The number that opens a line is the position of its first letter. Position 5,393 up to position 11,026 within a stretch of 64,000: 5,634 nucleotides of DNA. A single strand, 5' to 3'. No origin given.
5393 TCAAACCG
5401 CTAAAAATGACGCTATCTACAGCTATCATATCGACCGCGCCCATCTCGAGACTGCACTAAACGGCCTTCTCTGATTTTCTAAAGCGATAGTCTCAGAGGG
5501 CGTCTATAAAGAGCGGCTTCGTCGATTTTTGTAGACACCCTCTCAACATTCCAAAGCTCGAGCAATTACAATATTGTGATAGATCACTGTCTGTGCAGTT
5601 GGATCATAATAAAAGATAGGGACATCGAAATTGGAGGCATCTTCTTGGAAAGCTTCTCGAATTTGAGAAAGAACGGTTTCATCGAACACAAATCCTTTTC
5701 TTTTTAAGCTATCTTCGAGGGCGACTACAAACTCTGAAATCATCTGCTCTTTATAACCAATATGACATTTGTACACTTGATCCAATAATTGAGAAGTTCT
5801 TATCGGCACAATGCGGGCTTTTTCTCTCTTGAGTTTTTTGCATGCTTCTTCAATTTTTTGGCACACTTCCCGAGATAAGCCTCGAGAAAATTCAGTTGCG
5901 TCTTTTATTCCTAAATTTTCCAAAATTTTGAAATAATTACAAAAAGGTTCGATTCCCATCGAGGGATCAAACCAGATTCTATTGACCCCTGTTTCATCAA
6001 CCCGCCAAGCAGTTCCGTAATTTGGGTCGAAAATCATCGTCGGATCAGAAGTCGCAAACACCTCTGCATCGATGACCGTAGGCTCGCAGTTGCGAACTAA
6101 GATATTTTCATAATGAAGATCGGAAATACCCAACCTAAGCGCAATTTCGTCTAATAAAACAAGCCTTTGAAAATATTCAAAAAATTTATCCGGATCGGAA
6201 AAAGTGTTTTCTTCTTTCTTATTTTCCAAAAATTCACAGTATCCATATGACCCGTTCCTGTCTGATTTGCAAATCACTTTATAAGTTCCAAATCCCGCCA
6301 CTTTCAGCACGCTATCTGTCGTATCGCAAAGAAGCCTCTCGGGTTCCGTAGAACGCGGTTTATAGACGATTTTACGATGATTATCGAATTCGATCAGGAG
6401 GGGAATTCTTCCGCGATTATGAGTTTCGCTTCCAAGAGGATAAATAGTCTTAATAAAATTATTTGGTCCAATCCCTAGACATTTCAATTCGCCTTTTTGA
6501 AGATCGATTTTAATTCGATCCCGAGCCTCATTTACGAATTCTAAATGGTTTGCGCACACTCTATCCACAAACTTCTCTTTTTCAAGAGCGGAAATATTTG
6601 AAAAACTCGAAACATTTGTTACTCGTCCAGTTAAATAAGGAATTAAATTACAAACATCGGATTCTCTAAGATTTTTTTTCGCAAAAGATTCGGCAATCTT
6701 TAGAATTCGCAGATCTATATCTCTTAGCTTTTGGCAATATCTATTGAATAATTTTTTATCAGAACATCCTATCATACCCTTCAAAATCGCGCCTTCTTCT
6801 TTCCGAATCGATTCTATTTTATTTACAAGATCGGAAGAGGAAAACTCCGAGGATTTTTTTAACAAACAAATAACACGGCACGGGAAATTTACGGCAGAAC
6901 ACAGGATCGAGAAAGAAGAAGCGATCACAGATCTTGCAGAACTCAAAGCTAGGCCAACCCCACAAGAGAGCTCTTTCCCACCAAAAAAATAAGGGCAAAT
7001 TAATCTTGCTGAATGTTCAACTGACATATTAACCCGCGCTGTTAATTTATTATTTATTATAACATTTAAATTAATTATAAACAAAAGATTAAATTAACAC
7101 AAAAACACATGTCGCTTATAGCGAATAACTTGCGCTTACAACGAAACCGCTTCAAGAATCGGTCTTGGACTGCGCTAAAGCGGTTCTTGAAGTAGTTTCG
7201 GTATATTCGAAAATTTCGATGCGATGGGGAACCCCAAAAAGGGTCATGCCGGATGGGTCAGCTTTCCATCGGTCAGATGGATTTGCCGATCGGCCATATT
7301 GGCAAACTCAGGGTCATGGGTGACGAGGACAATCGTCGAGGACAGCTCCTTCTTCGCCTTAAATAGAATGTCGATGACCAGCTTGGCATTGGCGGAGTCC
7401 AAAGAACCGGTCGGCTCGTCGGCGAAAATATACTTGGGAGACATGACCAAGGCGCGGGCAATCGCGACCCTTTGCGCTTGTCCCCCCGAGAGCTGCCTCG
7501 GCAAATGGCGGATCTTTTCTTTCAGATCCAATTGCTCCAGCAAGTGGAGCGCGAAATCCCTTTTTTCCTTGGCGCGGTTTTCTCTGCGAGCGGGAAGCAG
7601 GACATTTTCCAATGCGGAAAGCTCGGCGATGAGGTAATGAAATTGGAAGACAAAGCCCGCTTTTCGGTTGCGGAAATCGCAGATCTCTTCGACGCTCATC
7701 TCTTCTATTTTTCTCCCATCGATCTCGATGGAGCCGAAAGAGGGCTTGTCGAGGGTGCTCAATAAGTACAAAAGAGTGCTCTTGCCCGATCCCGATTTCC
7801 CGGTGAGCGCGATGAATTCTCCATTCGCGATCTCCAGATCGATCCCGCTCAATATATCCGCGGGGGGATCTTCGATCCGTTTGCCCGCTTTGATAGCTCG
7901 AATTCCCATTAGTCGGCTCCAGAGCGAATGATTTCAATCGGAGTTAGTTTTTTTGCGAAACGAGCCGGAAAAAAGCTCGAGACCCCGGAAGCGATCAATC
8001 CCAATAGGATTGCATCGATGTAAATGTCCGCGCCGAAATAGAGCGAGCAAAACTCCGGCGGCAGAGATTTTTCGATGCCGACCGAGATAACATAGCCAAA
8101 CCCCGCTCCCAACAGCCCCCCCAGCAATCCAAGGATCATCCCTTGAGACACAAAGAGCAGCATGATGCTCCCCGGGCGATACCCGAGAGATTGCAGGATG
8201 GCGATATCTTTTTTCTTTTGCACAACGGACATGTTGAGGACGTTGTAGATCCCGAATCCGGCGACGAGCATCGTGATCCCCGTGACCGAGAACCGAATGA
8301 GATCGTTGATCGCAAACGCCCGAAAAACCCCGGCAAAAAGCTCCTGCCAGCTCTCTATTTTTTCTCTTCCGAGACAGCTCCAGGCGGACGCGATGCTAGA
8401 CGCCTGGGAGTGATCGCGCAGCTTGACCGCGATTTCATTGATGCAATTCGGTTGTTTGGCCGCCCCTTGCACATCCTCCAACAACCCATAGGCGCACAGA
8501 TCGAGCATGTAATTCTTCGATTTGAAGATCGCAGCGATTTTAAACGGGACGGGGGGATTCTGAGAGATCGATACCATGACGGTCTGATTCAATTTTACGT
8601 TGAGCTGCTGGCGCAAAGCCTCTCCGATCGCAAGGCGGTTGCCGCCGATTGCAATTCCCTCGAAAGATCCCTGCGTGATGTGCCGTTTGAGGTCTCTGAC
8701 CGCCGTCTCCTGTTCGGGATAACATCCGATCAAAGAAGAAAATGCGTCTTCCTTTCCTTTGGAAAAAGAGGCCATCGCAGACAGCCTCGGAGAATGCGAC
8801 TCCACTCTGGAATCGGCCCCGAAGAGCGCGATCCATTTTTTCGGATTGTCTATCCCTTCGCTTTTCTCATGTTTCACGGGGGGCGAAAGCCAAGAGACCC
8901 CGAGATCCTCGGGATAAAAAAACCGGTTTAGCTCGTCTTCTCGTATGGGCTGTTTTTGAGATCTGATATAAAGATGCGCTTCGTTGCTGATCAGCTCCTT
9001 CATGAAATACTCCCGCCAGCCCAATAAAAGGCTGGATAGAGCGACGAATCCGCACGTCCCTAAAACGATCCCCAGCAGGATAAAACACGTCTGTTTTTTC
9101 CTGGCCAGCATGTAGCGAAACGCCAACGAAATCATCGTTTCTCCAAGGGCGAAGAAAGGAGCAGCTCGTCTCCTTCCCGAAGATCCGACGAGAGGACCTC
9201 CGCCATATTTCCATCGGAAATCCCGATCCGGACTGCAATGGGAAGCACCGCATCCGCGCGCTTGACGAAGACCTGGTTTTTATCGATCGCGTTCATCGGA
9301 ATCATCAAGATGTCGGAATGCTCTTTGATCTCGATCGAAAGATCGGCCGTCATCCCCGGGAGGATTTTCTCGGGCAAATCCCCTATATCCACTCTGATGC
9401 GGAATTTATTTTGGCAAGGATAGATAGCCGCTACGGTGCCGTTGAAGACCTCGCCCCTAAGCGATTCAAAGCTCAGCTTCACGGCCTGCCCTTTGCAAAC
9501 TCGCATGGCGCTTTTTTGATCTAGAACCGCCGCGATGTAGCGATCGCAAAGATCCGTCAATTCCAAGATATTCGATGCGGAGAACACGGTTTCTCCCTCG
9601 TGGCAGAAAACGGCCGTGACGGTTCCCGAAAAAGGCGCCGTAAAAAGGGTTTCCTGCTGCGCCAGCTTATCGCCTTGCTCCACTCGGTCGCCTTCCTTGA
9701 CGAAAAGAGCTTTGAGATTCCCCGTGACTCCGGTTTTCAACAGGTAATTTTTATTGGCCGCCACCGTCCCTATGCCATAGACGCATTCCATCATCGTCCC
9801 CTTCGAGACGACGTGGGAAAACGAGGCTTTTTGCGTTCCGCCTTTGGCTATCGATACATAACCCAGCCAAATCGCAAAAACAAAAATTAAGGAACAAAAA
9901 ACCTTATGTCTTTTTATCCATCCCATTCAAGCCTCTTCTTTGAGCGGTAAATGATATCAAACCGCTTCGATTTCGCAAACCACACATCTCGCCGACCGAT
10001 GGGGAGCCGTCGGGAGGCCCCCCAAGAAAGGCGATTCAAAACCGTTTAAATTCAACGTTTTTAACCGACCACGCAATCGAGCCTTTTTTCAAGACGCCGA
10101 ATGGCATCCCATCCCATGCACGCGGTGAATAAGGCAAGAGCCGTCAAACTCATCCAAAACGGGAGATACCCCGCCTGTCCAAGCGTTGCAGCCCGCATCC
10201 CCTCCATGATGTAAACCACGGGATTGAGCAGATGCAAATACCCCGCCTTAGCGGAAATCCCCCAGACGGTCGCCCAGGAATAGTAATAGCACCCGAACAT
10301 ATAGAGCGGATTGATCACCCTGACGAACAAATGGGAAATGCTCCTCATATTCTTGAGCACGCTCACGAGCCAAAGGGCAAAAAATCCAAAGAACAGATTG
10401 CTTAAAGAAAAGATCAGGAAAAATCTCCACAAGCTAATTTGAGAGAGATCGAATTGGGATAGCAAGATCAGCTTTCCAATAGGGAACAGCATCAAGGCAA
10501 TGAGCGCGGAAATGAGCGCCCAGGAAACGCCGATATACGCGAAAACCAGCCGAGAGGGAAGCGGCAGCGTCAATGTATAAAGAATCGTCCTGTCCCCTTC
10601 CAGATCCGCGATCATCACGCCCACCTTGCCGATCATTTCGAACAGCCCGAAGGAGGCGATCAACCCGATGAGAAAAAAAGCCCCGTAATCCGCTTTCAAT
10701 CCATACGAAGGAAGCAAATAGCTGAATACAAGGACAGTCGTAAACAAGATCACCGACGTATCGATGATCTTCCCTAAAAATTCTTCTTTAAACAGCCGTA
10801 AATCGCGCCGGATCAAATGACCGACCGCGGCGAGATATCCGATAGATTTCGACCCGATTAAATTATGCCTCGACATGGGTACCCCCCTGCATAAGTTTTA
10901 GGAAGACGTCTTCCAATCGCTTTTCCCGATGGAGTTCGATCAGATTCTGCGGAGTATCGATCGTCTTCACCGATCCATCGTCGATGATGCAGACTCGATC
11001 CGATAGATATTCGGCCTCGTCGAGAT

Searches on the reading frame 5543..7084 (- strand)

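Call 65: search_protein_families(library=pfam, proteins=[window:5543-7084:-], max_evalue=0.00001)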
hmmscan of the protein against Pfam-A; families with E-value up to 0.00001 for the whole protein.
window:5543-7084:- (513 aa): 1 family
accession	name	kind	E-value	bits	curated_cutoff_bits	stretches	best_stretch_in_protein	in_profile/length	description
PF13575.12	DUF4135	-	1.2e-25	91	29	1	171-353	6-184/378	Domain of unknown function (DUF4135)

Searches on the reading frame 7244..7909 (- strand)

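Call 65: search_protein_families(library=pfam, proteins=[window:7244-7909:-], max_evalue=0.00001)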
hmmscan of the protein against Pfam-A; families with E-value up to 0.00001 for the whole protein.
window:7244-7909:- (221 aa): 2 families
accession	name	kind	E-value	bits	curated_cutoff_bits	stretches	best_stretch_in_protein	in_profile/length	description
PF00005.33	ABC_tran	-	9.8e-33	114.1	25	1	20-167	1-136/137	ABC transporter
PF13304.12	AAA_21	-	5.9e-08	33.6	27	0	32-68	1-54/304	AAA domain, putative AbiEii toxin, Type IV TA system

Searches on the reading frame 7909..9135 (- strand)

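Call 65: search_protein_families(library=pfam, proteins=[window:7909-9135:-], max_evalue=0.00001)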
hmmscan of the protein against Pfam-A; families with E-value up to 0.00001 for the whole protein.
window:7909-9135:- (408 aa): 2 families
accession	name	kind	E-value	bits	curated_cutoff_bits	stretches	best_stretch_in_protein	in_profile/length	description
PF02687.27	FtsX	-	2.7e-16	60.1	25.5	1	284-399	3-120/120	FtsX-like permease C-terminal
PF12704.14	MacB_PCD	-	1.5e-09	38.9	27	1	19-249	4-201/207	MacB-like periplasmic core domain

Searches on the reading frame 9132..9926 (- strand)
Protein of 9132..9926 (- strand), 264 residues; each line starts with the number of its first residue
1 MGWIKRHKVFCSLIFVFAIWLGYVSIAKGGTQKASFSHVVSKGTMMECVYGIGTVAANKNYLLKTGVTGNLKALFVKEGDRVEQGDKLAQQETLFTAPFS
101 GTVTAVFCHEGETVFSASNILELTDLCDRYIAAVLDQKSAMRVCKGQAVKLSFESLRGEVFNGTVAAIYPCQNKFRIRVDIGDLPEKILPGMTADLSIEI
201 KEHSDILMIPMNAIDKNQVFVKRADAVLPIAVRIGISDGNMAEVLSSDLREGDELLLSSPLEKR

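Call 65: search_protein_families(library=pfam, proteins=[window:9132-9926:-], max_evalue=0.00001)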
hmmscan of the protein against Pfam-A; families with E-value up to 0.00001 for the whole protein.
window:9132-9926:- (264 aa): 4 families
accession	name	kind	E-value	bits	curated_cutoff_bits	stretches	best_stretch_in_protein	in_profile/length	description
PF16576.10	HlyD_D23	-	5.6e-14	52.4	30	1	90-194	106-214/214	Barrel-sandwich domain of CusB or HlyD membrane-fusion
PF13533.13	Biotin_lipoyl_2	-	3.4e-09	36.7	29.8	0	68-90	8-30/32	Biotin-lipoyl like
PF12700.13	HlyD_2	-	2.3e-07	30.4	25.1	0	110-215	248-349/416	HlyD family secretion protein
PF13437.12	HlyD_3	-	7.1e-06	27.1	22.2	0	96-182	3-94/106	HlyD family secretion protein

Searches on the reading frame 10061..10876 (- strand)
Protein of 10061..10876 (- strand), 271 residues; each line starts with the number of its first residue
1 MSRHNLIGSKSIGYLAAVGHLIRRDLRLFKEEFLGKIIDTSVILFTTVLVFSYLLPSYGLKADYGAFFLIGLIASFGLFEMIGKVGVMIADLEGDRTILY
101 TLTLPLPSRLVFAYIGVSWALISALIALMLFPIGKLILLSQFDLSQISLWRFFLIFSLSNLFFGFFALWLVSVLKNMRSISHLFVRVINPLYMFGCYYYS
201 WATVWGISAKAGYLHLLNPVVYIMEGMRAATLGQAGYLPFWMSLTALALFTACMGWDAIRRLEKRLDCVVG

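Call 65: search_protein_families(library=pfam, proteins=[window:10061-10876:-], max_evalue=0.00001)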
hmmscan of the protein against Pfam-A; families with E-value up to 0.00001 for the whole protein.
window:10061-10876:- (271 aa): 1 family
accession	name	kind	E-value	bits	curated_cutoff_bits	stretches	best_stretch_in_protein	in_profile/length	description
PF01061.29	ABC2_membrane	-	2.2e-08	34.3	26.9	1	24-230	9-209/211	ABC-2 type transporter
